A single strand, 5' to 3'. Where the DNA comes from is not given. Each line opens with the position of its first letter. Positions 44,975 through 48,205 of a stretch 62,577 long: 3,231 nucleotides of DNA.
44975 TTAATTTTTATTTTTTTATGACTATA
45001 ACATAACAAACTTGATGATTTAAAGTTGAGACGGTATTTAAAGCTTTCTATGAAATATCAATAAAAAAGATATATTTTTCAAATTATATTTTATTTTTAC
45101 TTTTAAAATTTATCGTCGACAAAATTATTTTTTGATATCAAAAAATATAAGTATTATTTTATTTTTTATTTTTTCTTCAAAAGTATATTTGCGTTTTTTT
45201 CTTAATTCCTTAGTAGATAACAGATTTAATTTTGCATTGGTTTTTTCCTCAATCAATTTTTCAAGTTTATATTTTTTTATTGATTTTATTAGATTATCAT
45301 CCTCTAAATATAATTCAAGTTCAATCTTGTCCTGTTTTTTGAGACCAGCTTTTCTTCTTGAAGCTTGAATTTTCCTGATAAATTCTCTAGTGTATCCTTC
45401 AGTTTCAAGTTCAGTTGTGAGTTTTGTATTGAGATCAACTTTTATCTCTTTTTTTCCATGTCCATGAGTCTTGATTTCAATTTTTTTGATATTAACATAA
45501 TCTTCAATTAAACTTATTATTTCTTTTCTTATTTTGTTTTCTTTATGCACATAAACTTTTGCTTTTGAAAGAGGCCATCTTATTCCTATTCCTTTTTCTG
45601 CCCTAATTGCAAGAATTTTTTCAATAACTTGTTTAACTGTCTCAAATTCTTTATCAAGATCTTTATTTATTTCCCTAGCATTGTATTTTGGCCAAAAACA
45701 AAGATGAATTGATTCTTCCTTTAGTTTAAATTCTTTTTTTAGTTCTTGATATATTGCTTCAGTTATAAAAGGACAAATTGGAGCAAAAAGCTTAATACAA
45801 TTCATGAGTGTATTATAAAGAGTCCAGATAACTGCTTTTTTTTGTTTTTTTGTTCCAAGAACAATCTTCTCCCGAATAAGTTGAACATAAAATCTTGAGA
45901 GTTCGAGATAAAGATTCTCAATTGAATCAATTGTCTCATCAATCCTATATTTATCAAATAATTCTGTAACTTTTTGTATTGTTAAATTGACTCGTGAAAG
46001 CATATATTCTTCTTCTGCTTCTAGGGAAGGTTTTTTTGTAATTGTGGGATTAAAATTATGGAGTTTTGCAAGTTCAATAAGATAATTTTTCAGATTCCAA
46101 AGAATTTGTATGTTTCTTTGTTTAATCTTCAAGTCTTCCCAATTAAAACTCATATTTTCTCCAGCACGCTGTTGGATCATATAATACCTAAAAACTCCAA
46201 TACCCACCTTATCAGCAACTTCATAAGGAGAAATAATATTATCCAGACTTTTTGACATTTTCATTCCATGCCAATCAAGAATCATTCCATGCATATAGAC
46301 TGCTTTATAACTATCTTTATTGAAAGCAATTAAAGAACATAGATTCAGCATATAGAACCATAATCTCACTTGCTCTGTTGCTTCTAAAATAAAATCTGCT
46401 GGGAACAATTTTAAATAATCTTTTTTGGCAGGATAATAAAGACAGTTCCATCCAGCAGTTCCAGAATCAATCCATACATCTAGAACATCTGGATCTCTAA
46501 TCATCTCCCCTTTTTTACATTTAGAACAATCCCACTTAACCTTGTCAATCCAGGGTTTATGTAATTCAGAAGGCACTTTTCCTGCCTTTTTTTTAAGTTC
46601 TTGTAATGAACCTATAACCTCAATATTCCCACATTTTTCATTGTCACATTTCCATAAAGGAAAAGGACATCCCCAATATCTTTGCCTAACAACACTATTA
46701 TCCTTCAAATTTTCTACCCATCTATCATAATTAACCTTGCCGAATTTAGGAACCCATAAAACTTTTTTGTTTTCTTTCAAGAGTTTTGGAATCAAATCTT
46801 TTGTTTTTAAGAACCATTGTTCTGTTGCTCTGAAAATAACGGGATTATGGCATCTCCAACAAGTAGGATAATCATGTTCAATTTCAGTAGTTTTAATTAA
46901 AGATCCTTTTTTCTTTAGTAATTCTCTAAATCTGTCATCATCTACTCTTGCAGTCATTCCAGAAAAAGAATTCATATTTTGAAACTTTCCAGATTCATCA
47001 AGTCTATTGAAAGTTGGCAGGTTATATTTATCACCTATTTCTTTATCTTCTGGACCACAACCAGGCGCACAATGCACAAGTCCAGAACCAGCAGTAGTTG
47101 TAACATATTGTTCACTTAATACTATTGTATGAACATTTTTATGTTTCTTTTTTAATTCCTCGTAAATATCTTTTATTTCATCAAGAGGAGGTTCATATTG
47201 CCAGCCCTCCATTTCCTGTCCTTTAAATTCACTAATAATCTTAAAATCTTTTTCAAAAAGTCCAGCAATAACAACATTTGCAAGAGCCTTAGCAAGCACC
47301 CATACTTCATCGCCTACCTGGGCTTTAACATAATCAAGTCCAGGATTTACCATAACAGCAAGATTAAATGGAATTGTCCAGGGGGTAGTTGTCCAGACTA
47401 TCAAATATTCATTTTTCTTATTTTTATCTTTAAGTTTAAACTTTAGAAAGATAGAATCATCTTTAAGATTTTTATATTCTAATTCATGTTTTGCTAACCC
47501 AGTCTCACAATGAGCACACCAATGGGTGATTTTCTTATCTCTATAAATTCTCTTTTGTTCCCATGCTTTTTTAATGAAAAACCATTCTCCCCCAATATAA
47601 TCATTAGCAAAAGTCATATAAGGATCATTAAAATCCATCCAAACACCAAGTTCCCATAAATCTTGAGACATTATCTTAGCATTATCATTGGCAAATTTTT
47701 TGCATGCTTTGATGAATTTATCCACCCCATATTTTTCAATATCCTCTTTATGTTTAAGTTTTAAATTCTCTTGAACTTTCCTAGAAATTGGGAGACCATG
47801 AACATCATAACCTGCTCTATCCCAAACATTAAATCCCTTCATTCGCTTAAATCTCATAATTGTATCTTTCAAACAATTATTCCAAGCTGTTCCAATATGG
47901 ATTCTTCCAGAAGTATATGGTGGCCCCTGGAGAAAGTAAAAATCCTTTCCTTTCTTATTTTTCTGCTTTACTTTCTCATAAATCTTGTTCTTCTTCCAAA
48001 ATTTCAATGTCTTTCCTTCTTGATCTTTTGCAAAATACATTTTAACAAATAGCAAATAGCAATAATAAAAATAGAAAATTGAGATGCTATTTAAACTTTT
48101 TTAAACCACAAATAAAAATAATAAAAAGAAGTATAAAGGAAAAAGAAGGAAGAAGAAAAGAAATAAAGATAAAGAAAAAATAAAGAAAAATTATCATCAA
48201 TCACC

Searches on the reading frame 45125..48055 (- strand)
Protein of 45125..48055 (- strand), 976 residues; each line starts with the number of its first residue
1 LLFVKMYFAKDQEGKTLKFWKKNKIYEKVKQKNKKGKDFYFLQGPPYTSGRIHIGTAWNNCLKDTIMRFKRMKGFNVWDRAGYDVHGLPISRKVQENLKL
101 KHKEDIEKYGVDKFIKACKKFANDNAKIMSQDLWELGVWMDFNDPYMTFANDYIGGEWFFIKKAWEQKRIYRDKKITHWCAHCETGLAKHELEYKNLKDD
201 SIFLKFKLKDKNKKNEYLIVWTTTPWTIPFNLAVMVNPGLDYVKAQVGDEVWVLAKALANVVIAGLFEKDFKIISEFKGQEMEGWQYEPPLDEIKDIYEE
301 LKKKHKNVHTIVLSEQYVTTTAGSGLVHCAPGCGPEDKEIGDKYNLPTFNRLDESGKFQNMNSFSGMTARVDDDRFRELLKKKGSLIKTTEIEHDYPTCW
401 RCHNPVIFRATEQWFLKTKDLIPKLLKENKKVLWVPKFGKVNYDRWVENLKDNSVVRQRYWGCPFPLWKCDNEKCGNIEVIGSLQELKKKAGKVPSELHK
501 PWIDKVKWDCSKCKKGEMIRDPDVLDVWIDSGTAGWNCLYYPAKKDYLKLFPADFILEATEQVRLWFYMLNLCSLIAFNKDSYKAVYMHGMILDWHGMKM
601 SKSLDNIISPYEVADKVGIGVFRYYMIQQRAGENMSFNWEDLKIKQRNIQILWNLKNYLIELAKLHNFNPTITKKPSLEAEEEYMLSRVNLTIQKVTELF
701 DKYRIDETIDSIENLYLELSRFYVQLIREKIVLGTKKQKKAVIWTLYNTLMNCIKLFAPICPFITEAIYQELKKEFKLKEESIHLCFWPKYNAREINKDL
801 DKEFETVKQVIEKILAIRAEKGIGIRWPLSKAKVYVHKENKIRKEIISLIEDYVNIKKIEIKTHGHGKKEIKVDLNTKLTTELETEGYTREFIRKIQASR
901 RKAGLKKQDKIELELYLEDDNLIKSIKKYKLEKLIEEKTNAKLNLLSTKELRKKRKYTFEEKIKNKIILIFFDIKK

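Call 15: search_protein_families(library=pfam, proteins=[window:45125-48055:-], max_evalue=0.001)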
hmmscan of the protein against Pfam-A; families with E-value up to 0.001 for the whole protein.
window:45125-48055:- (976 aa): 6 families
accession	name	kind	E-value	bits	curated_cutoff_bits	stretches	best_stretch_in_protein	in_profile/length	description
PF00133.28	tRNA-synt_1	-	7.1e-106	354.9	22.7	1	16-637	2-413/414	tRNA synthetases class I (I, L, M and V)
PF08264.19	Anticodon_1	-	1.4e-27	96.8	25.1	1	683-831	2-146/148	Anticodon-binding domain of tRNA ligase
PF09334.17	tRNA-synt_1g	-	3.3e-19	69.3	20.1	2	46-97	8-59/391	tRNA synthetases class I (M)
PF19302.4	DUF5915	-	6.1e-11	42.7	27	1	841-949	69-175/195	Domain of unknown function (DUF5915)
PF01406.26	tRNA-synt_1e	-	1.1e-05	25.4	27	1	578-643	232-297/301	tRNA synthetases class I (C) catalytic domain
PF01921.24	tRNA-synt_1f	-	1.7e-05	24.3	27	0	588-642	271-325/360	tRNA synthetases class I (K)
